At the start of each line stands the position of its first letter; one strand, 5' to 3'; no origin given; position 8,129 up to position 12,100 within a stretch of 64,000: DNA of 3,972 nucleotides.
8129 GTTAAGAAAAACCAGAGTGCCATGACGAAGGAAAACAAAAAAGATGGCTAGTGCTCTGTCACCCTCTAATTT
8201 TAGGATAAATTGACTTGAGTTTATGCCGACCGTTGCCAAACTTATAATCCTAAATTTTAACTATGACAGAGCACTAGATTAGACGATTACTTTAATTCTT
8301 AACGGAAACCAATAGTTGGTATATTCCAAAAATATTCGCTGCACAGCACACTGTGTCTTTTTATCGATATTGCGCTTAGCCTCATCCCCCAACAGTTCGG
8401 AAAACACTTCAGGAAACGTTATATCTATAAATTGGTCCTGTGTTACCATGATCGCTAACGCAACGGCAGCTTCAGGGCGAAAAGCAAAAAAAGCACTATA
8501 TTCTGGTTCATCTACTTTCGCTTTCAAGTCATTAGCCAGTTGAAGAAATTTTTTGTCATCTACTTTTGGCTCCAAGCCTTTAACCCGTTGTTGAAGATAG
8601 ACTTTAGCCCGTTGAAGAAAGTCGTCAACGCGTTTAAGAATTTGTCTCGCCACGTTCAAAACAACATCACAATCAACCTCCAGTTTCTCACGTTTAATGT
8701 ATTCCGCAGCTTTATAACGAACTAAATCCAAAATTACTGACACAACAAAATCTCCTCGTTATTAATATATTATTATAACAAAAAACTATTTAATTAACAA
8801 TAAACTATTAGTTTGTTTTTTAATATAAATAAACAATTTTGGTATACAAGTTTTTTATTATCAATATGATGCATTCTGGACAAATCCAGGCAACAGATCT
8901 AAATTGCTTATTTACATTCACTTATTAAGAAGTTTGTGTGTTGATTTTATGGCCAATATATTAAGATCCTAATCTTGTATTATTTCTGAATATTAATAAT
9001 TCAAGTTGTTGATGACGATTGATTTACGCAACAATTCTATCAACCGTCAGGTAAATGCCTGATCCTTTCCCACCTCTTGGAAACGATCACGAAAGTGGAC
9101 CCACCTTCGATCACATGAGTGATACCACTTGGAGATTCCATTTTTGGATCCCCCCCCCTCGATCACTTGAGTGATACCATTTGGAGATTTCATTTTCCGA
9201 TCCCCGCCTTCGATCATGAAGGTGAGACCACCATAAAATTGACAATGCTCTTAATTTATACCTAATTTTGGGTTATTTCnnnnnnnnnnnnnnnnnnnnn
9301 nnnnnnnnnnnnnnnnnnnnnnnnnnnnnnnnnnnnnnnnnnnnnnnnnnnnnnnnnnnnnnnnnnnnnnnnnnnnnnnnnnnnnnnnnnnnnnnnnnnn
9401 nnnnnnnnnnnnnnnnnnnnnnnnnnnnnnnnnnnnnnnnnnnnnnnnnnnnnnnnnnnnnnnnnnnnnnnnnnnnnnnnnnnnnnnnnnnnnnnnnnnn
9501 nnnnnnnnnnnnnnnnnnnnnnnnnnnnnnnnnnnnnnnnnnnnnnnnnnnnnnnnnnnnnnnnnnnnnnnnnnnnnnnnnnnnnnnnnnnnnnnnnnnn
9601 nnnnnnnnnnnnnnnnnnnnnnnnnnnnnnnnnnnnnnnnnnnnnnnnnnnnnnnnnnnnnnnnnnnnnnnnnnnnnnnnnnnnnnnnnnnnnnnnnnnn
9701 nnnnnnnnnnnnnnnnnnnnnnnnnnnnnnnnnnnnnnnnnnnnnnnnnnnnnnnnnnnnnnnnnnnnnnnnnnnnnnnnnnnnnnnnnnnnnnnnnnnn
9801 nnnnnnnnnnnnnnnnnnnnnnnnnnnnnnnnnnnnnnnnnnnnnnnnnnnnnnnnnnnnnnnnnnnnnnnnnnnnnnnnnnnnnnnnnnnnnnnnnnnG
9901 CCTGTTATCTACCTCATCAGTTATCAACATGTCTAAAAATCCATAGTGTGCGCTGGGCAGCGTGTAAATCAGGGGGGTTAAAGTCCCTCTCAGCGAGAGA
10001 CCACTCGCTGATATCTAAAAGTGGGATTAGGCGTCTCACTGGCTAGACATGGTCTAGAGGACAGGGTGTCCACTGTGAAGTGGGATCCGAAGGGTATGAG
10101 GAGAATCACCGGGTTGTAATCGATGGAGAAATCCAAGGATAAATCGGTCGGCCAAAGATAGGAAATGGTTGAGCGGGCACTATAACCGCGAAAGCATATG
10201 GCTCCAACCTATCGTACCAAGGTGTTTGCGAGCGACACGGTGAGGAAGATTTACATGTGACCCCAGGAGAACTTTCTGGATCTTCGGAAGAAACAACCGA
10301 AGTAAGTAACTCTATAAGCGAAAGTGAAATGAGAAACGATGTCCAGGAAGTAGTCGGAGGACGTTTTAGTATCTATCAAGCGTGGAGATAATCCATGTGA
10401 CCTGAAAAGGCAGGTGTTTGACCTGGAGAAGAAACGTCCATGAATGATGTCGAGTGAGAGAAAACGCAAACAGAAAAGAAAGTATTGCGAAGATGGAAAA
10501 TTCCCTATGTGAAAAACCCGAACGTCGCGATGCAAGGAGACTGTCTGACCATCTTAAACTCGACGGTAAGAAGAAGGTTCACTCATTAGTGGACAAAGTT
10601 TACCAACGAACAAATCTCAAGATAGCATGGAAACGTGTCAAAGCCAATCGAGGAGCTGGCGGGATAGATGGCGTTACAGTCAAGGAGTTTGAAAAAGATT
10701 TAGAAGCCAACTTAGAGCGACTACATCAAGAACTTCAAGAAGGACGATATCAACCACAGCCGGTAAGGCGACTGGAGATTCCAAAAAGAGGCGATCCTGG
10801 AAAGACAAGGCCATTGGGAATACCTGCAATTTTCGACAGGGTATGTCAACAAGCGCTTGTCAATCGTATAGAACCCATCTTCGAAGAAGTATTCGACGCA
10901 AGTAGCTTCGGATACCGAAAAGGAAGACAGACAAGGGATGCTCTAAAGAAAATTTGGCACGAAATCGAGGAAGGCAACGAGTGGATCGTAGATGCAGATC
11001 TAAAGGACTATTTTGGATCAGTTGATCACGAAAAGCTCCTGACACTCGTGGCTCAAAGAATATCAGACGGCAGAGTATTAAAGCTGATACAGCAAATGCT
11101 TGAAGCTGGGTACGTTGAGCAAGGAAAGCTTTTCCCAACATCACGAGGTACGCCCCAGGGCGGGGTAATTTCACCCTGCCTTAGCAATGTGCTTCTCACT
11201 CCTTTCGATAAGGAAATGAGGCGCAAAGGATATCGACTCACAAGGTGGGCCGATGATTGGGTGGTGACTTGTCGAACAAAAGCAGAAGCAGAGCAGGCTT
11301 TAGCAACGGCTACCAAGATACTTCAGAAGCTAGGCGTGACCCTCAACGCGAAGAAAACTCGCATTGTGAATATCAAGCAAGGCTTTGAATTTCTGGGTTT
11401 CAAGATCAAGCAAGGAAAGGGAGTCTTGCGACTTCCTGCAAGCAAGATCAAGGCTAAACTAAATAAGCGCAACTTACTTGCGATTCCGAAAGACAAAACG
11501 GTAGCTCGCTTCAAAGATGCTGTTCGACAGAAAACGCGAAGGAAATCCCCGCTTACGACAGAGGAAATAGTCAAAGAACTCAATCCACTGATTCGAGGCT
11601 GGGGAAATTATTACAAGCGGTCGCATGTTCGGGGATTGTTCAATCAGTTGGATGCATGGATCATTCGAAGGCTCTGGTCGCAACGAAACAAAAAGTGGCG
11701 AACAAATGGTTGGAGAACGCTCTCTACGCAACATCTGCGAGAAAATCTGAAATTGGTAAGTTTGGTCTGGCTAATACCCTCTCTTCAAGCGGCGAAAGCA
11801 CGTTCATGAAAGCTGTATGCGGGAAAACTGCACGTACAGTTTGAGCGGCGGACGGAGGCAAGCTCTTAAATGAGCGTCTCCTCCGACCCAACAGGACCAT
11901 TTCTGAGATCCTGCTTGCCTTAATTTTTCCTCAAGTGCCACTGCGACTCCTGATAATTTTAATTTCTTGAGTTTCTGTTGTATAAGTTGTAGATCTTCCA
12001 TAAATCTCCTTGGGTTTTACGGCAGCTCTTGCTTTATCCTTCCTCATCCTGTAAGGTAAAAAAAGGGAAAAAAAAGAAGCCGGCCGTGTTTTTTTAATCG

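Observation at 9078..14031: Intact-ended IS21 element disabled by a group II intron inserted antisense in istB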

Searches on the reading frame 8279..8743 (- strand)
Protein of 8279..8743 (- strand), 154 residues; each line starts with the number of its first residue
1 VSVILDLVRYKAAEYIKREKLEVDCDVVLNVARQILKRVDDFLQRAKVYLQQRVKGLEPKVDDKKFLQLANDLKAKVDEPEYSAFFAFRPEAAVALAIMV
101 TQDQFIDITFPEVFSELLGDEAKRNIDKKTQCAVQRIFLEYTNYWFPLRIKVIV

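Call 44: find_encoding_contigs(protein=window:8279-8743:-, flank=7000, max_places=10)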
Protein window:8279-8743:- (154 aa): 2 contigs read that carry it; 1 place shown.
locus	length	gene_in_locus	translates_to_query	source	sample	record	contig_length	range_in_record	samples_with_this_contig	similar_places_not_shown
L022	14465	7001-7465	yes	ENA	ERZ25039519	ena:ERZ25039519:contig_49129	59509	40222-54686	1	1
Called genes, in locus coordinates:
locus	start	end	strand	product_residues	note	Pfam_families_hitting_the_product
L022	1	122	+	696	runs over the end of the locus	PF00009:GTP_EFTU, PF22042:EF-G_D2, PF03144:GTP_EFTU_D2, PF14492:EFG_III, PF16658:RF3_C (weak), PF03764:EFG_IV, PF00679:EFG_C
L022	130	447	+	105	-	PF00338:Ribosomal_S10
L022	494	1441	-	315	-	PF12678:zf-rbx1, PF13639:zf-RING_2 (weak), PF13606:Ank_3 (faint), PF13637:Ank_4 (faint), PF13857:Ank_5 (faint), PF24521:Ank_KRIT1 (faint), PF00023:Ank (faint), PF12796:Ank_2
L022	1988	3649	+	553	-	PF22483:Mu-transpos_C_2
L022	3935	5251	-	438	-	PF00078:RVT_1, PF08388:GIIM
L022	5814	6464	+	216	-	PF01695:IstB_IS21, PF20720:nSTAND3 (weak)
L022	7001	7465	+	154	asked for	-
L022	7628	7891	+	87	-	-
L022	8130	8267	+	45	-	-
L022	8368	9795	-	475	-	PF01548:DEDD_Tnp_IS110, PF02371:Transposase_20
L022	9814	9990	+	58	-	-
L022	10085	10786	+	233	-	PF01548:DEDD_Tnp_IS110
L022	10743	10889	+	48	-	-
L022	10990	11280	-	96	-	-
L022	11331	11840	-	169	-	-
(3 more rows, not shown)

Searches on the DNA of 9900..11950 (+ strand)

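Call 31: search_rna_families(source=window, start=9900, end=11950, threshold=evalue, max_evalue=10, show_alignments=3)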
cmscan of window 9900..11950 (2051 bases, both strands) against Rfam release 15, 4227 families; matches with E-value up to 10: 6.
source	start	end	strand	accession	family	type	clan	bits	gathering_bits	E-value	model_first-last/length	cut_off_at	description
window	11808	11892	+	RF00029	Intron_gpII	Intron;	-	42.7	40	1.5e-06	1-77/77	no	Group II catalytic intron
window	11803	11844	+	RF04356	Plastid-ndhA-ndhB-1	Intron;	CL00155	21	61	0.12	1-49/49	no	Plastid-ndhA-ndhB-1 group II-D5 intron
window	11190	11213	+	RF02888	BtsR1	Gene; sRNA;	-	17.8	66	2.3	1-51/51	no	Bacillus sRNA 1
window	11220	11259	-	RF01333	CRISPR-DR20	Gene; CRISPR;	-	16.4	42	6.1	1-36/36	no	CRISPR RNA direct repeat element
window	10322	10447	+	RF02191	TCL6_1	Gene; lncRNA;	-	14.4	60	4.4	1-113/113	no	T-cell leukemia/lymphoma 6 conserved region 1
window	10839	10933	+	RF03142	L2-Alphaproteobacteria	Cis-reg; leader;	-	12.8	37.8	5.6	1-66/66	no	L2-Alphaproteobacteria ribosomal protein leader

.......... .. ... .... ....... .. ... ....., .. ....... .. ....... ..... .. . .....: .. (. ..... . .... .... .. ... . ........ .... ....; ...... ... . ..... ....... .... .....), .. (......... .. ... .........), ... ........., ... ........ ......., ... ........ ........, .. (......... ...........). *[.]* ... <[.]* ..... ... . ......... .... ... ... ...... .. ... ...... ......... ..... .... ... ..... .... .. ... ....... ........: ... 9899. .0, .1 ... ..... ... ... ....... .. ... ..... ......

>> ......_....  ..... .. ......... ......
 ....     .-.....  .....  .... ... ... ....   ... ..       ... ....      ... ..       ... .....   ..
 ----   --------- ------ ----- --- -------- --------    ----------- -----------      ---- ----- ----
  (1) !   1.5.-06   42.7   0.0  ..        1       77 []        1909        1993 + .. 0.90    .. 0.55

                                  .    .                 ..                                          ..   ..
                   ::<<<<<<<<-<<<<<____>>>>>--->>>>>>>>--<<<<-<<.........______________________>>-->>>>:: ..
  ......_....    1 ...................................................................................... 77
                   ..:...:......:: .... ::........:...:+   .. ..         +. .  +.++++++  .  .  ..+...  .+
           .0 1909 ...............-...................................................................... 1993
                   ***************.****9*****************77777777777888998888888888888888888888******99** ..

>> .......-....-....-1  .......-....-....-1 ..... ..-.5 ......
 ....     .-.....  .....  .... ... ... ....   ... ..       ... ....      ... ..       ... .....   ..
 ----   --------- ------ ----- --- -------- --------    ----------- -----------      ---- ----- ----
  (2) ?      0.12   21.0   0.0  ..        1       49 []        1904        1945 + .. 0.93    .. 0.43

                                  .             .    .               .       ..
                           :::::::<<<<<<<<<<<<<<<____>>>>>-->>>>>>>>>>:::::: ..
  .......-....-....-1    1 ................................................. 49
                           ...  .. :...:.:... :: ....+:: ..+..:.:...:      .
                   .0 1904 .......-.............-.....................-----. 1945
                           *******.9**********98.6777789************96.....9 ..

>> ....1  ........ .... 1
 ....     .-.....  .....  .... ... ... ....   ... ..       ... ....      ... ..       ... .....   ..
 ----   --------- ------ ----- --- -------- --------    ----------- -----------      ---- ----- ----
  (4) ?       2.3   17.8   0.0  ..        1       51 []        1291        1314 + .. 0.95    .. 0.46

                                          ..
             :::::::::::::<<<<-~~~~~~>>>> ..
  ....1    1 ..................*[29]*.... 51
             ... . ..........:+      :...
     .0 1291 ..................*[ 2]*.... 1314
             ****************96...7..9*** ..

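Call 45: search_rna_families(sources=[L002, L003, L005, L006, L018, L016, L017, L001], threshold=gathering)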
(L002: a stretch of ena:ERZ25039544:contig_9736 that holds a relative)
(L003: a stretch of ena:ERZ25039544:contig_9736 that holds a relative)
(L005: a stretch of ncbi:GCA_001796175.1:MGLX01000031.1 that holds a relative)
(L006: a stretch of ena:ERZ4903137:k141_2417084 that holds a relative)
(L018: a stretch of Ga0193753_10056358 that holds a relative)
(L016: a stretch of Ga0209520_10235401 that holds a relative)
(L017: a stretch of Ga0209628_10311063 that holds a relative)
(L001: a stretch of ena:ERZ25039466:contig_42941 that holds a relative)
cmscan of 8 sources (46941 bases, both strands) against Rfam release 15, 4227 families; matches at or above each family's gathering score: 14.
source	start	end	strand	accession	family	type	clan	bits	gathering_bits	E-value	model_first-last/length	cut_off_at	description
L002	5166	5335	+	RF02001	group-II-D1D4-3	Intron;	CL00102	132.9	32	2.6e-27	1-170/170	no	Group II catalytic intron D1-D4-3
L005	142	379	+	RF02005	group-II-D1D4-6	Intron;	CL00102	124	49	7.4e-35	1-225/225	no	Group II catalytic intron D1-D4-6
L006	5085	5322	+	RF02005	group-II-D1D4-6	Intron;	CL00102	124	49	7.4e-35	1-225/225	no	Group II catalytic intron D1-D4-6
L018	184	412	+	RF02005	group-II-D1D4-6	Intron;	CL00102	116.1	49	2.5e-32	1-225/225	no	Group II catalytic intron D1-D4-6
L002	11419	11592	+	RF02001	group-II-D1D4-3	Intron;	CL00102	113.2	32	1.5e-22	1-170/170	no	Group II catalytic intron D1-D4-3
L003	1766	1939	+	RF02001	group-II-D1D4-3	Intron;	CL00102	113.2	32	1.5e-22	1-170/170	no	Group II catalytic intron D1-D4-3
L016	109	335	+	RF02005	group-II-D1D4-6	Intron;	CL00102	109.2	49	3.9e-30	1-225/225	no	Group II catalytic intron D1-D4-6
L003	4993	5108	+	RF01999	group-II-D1D4-2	Intron;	CL00102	77.4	36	5.9e-14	1-118/118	no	Group II catalytic intron D1-D4-2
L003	8879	8950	+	RF00029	Intron_gpII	Intron;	-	46.4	40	4.2e-06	1-77/77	no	Group II catalytic intron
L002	8879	8951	+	RF00029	Intron_gpII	Intron;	-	45.6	40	6.7e-06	1-77/77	no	Group II catalytic intron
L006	7316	7400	+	RF00029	Intron_gpII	Intron;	-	44.6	40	1.2e-05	1-77/77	no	Group II catalytic intron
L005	2438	2522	+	RF00029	Intron_gpII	Intron;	-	43.4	40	2.3e-05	1-77/77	no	Group II catalytic intron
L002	7316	7400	+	RF00029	Intron_gpII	Intron;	-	41.8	40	5.7e-05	1-77/77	no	Group II catalytic intron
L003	7316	7400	+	RF00029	Intron_gpII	Intron;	-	41.8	40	5.7e-05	1-77/77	no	Group II catalytic intron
